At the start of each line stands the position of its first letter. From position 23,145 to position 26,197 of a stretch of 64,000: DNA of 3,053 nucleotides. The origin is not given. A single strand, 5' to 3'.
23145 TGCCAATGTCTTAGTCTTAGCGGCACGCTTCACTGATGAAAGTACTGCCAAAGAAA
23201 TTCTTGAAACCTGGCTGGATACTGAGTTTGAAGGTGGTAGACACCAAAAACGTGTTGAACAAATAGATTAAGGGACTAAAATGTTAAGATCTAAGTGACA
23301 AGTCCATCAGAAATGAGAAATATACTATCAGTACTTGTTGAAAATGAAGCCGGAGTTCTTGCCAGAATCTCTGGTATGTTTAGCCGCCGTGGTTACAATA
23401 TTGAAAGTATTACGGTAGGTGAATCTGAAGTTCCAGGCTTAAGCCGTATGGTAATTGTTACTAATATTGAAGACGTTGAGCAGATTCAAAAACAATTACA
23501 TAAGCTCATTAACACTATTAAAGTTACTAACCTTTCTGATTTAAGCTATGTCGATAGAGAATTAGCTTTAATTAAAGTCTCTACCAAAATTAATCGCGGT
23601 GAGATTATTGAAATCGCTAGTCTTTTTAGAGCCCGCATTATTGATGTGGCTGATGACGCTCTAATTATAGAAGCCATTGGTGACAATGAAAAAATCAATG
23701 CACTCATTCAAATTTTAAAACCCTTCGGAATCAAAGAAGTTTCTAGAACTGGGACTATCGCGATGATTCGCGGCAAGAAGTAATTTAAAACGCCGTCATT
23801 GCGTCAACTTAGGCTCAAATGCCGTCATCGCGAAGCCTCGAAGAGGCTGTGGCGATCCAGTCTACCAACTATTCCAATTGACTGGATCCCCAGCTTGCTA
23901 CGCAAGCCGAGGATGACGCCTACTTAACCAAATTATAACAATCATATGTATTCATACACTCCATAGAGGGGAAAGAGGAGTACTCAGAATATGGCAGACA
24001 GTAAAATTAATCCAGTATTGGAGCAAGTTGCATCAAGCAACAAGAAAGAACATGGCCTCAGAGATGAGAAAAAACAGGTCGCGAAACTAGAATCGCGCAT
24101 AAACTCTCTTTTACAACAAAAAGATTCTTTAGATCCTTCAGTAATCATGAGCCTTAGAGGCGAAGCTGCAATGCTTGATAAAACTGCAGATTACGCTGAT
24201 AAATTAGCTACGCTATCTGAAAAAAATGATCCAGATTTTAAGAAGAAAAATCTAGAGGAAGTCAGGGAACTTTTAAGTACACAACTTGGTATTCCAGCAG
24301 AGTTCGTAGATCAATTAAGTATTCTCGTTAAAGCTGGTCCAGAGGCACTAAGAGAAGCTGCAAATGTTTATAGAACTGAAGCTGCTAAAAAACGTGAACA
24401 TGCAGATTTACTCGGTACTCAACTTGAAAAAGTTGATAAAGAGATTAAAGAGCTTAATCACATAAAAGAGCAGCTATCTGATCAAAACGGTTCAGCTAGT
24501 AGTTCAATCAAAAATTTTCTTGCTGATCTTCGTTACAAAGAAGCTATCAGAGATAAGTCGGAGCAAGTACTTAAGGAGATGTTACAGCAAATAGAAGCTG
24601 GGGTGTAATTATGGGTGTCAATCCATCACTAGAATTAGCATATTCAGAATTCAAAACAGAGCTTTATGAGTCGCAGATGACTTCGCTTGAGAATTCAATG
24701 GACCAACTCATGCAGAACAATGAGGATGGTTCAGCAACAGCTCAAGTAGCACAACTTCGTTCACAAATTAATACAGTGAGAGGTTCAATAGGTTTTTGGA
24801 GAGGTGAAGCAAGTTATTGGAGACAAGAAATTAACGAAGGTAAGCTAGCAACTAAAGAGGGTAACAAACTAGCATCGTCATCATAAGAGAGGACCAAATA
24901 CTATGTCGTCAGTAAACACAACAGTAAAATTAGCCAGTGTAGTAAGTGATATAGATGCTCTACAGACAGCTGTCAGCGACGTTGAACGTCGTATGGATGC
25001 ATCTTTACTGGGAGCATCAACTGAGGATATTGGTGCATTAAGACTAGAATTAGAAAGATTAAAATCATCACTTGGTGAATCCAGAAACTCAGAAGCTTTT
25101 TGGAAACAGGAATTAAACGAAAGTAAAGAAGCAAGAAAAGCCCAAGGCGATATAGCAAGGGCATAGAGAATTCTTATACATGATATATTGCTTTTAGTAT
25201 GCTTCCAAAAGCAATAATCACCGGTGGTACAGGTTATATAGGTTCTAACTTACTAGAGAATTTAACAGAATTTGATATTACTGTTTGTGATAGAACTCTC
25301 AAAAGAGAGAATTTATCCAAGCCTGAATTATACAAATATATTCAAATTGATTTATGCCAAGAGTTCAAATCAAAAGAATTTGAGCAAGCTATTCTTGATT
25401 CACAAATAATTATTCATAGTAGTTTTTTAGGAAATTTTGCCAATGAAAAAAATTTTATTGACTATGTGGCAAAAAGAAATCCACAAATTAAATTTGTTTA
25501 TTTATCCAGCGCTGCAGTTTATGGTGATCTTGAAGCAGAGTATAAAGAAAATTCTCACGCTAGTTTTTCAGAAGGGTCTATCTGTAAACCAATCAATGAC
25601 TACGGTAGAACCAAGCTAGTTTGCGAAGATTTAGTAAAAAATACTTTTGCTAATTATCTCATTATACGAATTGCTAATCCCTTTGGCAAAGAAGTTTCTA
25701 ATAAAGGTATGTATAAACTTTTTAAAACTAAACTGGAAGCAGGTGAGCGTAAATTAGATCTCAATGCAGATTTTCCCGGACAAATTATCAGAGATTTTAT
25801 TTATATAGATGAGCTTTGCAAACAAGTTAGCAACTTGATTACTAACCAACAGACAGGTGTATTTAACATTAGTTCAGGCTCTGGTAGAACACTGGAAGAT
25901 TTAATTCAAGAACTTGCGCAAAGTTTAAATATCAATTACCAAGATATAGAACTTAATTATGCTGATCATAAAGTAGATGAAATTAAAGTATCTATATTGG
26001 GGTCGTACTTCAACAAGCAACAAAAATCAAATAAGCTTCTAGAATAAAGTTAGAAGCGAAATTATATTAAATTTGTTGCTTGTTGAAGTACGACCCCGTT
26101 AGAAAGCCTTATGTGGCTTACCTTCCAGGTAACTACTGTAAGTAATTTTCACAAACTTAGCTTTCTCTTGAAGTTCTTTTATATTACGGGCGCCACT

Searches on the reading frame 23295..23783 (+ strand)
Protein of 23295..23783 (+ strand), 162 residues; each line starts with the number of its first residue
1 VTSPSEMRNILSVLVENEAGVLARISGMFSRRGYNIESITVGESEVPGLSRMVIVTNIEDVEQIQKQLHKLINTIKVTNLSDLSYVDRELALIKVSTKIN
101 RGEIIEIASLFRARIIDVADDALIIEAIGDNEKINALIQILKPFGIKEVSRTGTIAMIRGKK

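Call 18: search_protein_families(library=pfam, proteins=[window:23295-23783:+], max_evalue=0.00001)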
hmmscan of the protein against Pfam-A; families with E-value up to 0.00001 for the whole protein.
window:23295-23783:+ (162 aa): 4 families
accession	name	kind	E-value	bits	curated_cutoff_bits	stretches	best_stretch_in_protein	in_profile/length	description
PF10369.15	ALS_ss_C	-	2e-28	98.7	23.2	1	88-160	1-74/74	Small subunit of acetolactate synthase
PF22629.2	ACT_AHAS_ss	-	4.7e-24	84.8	27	1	11-76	1-67/67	AHAS small subunit-like ACT domain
PF01842.31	ACT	-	2.4e-16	59.6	27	1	10-72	2-65/66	ACT domain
PF13710.12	ACT_5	-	1.9e-11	44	27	1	18-77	2-62/62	ACT domain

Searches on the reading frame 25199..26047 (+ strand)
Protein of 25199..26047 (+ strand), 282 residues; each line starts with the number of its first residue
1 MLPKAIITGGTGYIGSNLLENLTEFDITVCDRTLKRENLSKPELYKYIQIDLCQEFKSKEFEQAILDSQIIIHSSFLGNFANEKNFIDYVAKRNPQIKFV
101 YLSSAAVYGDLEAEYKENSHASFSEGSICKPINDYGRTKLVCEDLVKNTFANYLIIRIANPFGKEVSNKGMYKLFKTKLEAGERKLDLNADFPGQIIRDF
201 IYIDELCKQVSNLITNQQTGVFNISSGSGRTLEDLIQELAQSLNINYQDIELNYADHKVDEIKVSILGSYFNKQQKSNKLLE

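Call 18: search_protein_families(library=pfam, proteins=[window:25199-26047:+], max_evalue=0.00001)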
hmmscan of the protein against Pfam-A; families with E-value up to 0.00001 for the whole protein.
window:25199-26047:+ (282 aa): 6 families
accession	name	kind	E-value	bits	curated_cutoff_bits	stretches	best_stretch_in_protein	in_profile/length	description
PF01370.27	Epimerase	-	5.9e-23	82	20.9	1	6-224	2-239/240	NAD dependent epimerase/dehydratase family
PF16363.11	GDP_Man_Dehyd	-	4.9e-15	56.2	27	1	92-266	117-293/332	GDP-mannose 4,6 dehydratase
PF04321.23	RmlD_sub_bind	-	4.7e-11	42.7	27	1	96-177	93-165/287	RmlD substrate binding domain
PF07993.18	NAD_binding_4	-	1e-06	28.5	20.1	0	91-158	123-204/258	Male sterility protein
PF01073.25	3Beta_HSD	-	1.6e-06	27.8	22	0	6-148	1-159/280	3-beta hydroxysteroid dehydrogenase/isomerase family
PF02719.21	Polysacc_synt_2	-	2.3e-06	27.4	20.2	0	128-252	131-258/293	Polysaccharide biosynthesis protein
